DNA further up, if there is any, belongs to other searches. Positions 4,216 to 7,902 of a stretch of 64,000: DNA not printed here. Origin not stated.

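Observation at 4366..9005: LetAB-like lipid-transport system with a nine-MCE-repeat tunnel protein and a LetA/PqiA split into two overlapping half-genes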

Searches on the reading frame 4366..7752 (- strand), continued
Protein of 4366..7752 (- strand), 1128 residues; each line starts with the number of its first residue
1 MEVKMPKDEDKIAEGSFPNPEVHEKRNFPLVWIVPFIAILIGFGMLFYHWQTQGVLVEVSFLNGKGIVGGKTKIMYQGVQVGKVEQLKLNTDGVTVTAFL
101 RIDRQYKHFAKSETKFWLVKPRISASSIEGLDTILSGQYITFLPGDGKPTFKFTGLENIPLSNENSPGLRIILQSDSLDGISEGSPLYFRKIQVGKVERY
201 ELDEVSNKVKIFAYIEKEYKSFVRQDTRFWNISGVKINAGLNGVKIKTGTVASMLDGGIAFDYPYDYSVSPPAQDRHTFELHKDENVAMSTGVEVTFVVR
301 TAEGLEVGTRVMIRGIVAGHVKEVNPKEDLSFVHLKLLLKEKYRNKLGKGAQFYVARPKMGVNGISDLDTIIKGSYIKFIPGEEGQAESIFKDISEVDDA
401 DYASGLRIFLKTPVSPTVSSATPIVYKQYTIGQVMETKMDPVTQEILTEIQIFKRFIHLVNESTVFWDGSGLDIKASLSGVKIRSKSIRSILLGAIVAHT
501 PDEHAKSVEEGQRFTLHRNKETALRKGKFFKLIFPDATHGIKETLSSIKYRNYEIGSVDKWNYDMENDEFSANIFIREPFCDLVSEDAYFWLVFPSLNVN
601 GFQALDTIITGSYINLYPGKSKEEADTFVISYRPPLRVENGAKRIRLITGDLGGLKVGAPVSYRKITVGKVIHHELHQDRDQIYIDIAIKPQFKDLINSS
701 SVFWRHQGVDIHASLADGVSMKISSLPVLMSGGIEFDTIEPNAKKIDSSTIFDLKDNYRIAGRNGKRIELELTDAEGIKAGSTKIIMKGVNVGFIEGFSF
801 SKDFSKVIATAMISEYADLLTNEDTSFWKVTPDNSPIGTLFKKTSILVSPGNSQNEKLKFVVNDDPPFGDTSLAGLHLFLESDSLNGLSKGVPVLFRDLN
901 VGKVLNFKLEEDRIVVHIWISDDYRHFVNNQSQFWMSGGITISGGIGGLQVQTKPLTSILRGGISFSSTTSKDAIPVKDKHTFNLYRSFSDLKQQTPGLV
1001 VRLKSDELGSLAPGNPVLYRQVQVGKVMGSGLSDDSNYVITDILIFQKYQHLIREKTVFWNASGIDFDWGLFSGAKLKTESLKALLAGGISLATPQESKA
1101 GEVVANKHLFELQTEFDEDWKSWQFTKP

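Call 58: predict_structure(alignment_id=A1)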
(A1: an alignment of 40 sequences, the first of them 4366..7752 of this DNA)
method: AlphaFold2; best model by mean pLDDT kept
length: 1128 residues; sequences in the alignment: 40
mean_pLDDT: 77.1   pTM: 0.36
mean pLDDT of the five models: 77.1, 76.6, 76.0, 73.1, 72.7
residues with pLDDT >= 90: 311; 70-90: 523; 50-70: 145; < 50: 149
segments of 3 or more residues with pLDDT < 50: 1-7, 9-25, 123-130, 235-250, 360-365, 396-401, 472-489, 598-602, 711-721, 837-841, 869-874, 939-961, 989-996, 1065-1071, 1073-1077
pLDDT, mean of each block of 10 residues (from residue 1): 43 42 50 82 85 89 87 88 93 88 91 90 44 70 90 85 72 88 86 89 86 93 90 53 38 66 70 92 79 84 84 81 82 86 81 74 49 76 80 60 79 78 82 88 88 90 88 39 42 76 88 90 80 82 79 87 86 89 89 66 65 88 87 66 90 84 90 87 91 91 77 39 60 87 85 85 79 88 81 87 89 84 92 58 81 91 69 58 69 75 77 76 77 69 33 38 71 69 64 59 91 92 93 92 94 94 55 45 67 89 93 88 74
secondary structure, 60 per line:
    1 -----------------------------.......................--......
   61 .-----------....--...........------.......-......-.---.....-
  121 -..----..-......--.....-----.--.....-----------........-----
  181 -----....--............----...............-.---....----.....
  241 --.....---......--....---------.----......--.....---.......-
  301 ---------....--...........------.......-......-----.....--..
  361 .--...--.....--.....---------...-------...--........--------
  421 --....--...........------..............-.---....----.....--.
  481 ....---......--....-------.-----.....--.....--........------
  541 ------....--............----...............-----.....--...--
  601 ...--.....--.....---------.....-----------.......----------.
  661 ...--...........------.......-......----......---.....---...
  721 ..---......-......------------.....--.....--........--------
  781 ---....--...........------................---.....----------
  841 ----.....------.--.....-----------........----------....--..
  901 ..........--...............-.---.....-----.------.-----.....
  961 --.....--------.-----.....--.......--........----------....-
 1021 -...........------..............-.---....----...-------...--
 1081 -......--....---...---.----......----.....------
elements in order (helices of 4 or more, strands of 3 or more residues): H30-52 E55-61 E73-76 E79-89 E96-102 H104-109 E115-119 H131-136 E139-143 E152-156 E168-175 E186-189 E192-203 E208-216 H217-222 E228-231 E236-240 E243-247 H251-256 E259-262 E277-282 H285-289 E293-299 E310-313 E316-326 E333-339 H341-346 E352-356 E359-361 E364-366 H369-373 E376-380 E390-392 E405-412 E423-426 E429-439 E446-453 H454-459 E465-468 E473-477 E480-484 H488-493 E496-499 E513-517 H520-524 E527-534 E547-550 E553-564 E569-577 H578-583 E589-593 E596-598 E601-603 H606-610 E613-617 E627-631 E643-649 E660-663 E666-676 E683-689 H691-696 E701-706 E710-714 E718-722 H726-731 E733-738 E751-755 H758-762 E765-772 E784-787 E790-800 E807-814 H815-821 E826-830 E845-849 E859-863 E875-882 E893-896 E899-910 E913-921 H922-927 E933-937 H956-960 E963-967 E982-986 H989-995 E998-1005 E1016-1019 E1022-1032 E1039-1046 H1047-1052 E1058-1061 E1066-1068 E1076-1078 H1082-1087 E1090-1093 E1108-1113 H1118-1122

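Call 61: fold_search(model_id=the predicted structure, library=pdb)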
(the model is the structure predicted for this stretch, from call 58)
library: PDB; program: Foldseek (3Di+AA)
matches with E <= 10: 604; with E <= 0.001: 43
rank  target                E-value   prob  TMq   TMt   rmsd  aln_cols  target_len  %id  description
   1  9n8x_G                4.1e-64  1.00  0.25  0.33  57.5       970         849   25  Intermembrane lipid transport complex LetAB from Escherichia coli (Composite model corresponding to Map 2) (released 2025-11-05)
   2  9n8x_B                4.5e-64  1.00  0.25  0.32  57.9       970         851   25  Intermembrane lipid transport complex LetAB from Escherichia coli (Composite model corresponding to Map 2) (released 2025-11-05)
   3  9n8x_D                5.0e-64  1.00  0.25  0.32  56.7       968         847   25  Intermembrane lipid transport complex LetAB from Escherichia coli (Composite model corresponding to Map 2) (released 2025-11-05)
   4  9n8x_C                9.3e-64  1.00  0.25  0.32  57.6       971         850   25  Intermembrane lipid transport complex LetAB from Escherichia coli (Composite model corresponding to Map 2) (released 2025-11-05)
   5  9n8x_E                4.7e-63  1.00  0.24  0.32  53.0       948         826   25  Intermembrane lipid transport complex LetAB from Escherichia coli (Composite model corresponding to Map 2) (released 2025-11-05)
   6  9n8w_B                8.4e-63  1.00  0.25  0.32  56.5       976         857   25  Intermembrane lipid transport complex LetAB from Escherichia coli (Crosslinked, Composite model corresponding to Map 1 (released 2025-07-16)
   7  9n8w_D                3.7e-62  1.00  0.25  0.32  55.7       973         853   25  Intermembrane lipid transport complex LetAB from Escherichia coli (Crosslinked, Composite model corresponding to Map 1 (released 2025-07-16)
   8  9n8w_G                4.5e-62  1.00  0.25  0.32  56.5       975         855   25  Intermembrane lipid transport complex LetAB from Escherichia coli (Crosslinked, Composite model corresponding to Map 1 (released 2025-07-16)
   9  6v0c_A                7.4e-60  1.00  0.23  0.30  50.6       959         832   25  Lipophilic Envelope-spanning Tunnel B (LetB), Model 1 (released 2020-05-06)
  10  7see_A                9.6e-51  1.00  0.25  0.36  37.3       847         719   24  Structure of E. coli LetB delta (Ring6) mutant, Ring1 in the closed state (Model 1) (released 2022-02-09)
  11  6kz3_A                2.8e-32  1.00  0.23  0.51  17.6       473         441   27  YebT domain1-4 (released 2020-01-15)
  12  7sef_A                4.5e-29  1.00  0.24  0.60  12.4       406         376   28  Structure of E. coli LetB delta (Ring6) mutant, Ring 1 in the open state (Model 2, Rings 1-3 only) (released 2022-02-09)
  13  6v0g_A                1.2e-26  1.00  0.23  0.63   6.8       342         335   31  Lipophilic Envelope-spanning Tunnel B (LetB), Model 5 (released 2020-05-06)
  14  6kz4_A                3.0e-26  1.00  0.17  0.43  15.5       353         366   25  YebT domain 5-7 (released 2020-01-15)
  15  6v0f_A                3.7e-26  1.00  0.24  0.62   6.6       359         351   24  Lipophilic Envelope-spanning Tunnel B (LetB), Model 4 (released 2020-05-06)
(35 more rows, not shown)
